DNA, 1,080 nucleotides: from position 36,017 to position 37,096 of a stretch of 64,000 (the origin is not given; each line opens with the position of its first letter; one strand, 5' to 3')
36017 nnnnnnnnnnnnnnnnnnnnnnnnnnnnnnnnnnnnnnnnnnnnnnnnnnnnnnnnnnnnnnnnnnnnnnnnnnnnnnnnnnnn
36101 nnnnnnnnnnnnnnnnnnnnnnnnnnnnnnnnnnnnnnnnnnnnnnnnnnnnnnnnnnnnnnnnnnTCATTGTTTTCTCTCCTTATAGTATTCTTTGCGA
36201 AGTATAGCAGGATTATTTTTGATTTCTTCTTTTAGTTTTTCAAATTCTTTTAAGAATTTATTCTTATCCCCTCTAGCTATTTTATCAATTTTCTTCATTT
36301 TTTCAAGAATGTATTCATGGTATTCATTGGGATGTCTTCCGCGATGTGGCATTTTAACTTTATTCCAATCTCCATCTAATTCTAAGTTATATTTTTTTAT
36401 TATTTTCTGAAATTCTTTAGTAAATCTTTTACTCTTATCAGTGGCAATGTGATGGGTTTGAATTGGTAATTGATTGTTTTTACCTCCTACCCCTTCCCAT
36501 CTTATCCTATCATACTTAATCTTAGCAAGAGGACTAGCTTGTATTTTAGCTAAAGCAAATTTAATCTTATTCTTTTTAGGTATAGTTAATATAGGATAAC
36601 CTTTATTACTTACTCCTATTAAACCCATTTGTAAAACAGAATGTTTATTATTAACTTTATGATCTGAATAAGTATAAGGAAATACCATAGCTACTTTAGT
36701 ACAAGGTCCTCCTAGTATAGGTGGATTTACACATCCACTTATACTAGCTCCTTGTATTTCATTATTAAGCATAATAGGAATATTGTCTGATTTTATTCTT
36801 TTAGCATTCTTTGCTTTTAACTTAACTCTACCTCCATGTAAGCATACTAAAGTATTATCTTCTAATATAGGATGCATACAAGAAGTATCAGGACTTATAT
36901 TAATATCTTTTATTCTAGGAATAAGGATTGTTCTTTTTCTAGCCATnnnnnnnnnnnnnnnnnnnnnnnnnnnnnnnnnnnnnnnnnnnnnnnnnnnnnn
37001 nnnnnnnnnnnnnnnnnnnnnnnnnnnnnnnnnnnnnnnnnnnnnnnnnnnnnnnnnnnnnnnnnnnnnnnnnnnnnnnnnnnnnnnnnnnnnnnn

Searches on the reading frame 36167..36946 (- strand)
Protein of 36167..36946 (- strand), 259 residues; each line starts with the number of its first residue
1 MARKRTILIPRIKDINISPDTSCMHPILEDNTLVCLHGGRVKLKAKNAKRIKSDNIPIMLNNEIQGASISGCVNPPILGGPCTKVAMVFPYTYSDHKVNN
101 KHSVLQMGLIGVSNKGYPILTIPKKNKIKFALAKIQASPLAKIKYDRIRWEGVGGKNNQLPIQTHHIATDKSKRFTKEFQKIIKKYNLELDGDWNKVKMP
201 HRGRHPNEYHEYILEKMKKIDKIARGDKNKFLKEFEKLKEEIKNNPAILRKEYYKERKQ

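Call 5: search_protein_families(library=pfam, proteins=[window:36167-36946:-], max_evalue=0.01)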
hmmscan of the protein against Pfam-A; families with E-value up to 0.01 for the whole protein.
window:36167-36946:- (259 aa): 1 family
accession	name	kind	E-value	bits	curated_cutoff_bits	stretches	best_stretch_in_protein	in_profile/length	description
PF14412.12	AHH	-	3.8e-18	65.9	22.3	1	155-242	10-111/111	A nuclease family of the HNH/ENDO VII superfamily with conserved AHH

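Call 49: search_protein_families(library=ncbifam, proteins=[window:36167-36946:-], max_evalue=0.1)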
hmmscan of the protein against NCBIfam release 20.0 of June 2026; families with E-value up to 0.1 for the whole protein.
window:36167-36946:- (259 aa): 1 family
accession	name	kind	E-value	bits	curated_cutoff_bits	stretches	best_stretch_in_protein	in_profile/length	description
NF049953.1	ribbon_DG_selen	exception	0.047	13.6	130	1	24-76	50-102/172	zinc ribbon-containing (seleno)protein DG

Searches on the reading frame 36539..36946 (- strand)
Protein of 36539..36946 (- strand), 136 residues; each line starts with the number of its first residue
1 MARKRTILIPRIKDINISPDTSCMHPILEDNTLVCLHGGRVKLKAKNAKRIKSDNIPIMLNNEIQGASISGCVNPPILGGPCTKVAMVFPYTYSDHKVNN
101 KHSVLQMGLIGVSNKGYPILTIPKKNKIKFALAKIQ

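Call 48: search_protein_families(library=pfam, proteins=[window:36539-36946:-], max_evalue=10)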
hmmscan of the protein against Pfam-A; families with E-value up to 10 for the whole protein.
seq(136 aa): 0 families

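Call 59: find_homologous_proteins(query=window:36539-36946:-, max_evalue=0.001)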
Query seq(136 aa) (136 aa): 41 proteins with E <= 0.001 among 64 candidates.
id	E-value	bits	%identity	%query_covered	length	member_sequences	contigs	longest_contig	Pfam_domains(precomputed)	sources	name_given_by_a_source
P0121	1.4e-79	282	93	100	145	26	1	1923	-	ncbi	ncbi:TPA: hypothetical protein ACYKHK_001963, partial [Campylobacter coli]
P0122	7.1e-78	277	92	100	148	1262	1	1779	-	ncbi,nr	ncbi:TPA: hypothetical protein SFZ81_001749, partial [Campylobacter jejuni]|nr:hypothetical protein 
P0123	1.1e-73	263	88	100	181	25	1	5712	-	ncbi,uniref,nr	ncbi:hypothetical protein [Campylobacter volucris]|uniref:hypothetical protein n=1 Tax=Campylobacter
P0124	1.3e-73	263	92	94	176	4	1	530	-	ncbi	ncbi:hypothetical protein ACP0SL_09890, partial [Campylobacter coli]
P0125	5.7e-72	258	84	100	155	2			-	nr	nr:hypothetical protein [Campylobacter lari]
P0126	6.1e-68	245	100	83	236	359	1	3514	PF14412.13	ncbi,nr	ncbi:hypothetical protein I6C54_001900 [Campylobacter coli]|nr:hypothetical protein [Campylobacter c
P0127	5.7e-64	232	94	83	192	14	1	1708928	-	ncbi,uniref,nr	ncbi:hypothetical protein [Campylobacter jejuni]|uniref:hypothetical protein n=1 Tax=Campylobacter j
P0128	2.3e-61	223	74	98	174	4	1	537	-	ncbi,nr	ncbi:hypothetical protein H2279_08700, partial [Campylobacter sp. B0100352/1]|nr:hypothetical protei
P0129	8.4e-61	222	73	98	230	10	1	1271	-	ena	-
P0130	2.1e-59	217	92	79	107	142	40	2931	-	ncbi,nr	ncbi:hypothetical protein F1O36_09020, partial [Campylobacter jejuni]|nr:hypothetical protein [Campy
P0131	2.4e-57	210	83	83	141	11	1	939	-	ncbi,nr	ncbi:hypothetical protein FS073_09085, partial [Campylobacter jejuni]|nr:hypothetical protein [Campy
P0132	5.5e-56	206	84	79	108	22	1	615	-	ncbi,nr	ncbi:TPA: hypothetical protein KIL42_001786, partial [Campylobacter jejuni]|nr:hypothetical protein 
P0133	1.2e-55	205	81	83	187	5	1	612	-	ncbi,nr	ncbi:hypothetical protein G4U85_001857, partial [Campylobacter jejuni]|nr:hypothetical protein [Camp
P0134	1.2e-54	202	79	82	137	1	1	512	-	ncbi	ncbi:hypothetical protein LS70_009870, partial [Helicobacter sp. MIT 11-5569]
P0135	4.0e-54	200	71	92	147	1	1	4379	-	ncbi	ncbi:hypothetical protein CQA76_08735, partial [Campylobacter aviculae]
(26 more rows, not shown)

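Call 69: predict_structure(alignment_id=A1)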
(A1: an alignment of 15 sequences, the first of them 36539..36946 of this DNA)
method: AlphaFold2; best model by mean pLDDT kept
length: 136 residues; sequences in the alignment: 15
mean_pLDDT: 40.1   pTM: 0.33
mean pLDDT of the five models: 40.1, 36.9, 35.9, 35.1, 35.0
residues with pLDDT >= 90: 0; 70-90: 0; 50-70: 28; < 50: 108
segments of 3 or more residues with pLDDT < 50: 9-29, 46-66, 74-136
pLDDT, mean of each block of 10 residues (from residue 1): 54 38 38 53 47 39 49 43 40 28 32 35 32 25
secondary structure, 60 per line:
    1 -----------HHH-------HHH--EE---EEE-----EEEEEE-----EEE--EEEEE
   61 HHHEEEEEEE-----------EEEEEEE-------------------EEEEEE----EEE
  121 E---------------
elements in order: E32-34 E40-45 E51-53 E56-60 E64-70 E82-88 E108-113 E118-121
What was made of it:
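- On PAAR or PAAR-like spike-tip protein (for the N-terminus of the AHH protein): The AlphaFold model has pLDDT 40, which is unusable (call 69).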

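Call 70: search_solved_structures(query=A1, max_evalue=10)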
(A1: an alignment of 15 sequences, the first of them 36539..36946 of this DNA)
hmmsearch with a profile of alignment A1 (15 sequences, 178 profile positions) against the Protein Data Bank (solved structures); distinct sequences matched with E-value up to 10: 0.
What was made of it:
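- On PAAR or PAAR-like spike-tip protein (for the N-terminus of the AHH protein): No PDB profile hit (call 70).
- Tried and rejected: No PDB hit (call 70).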
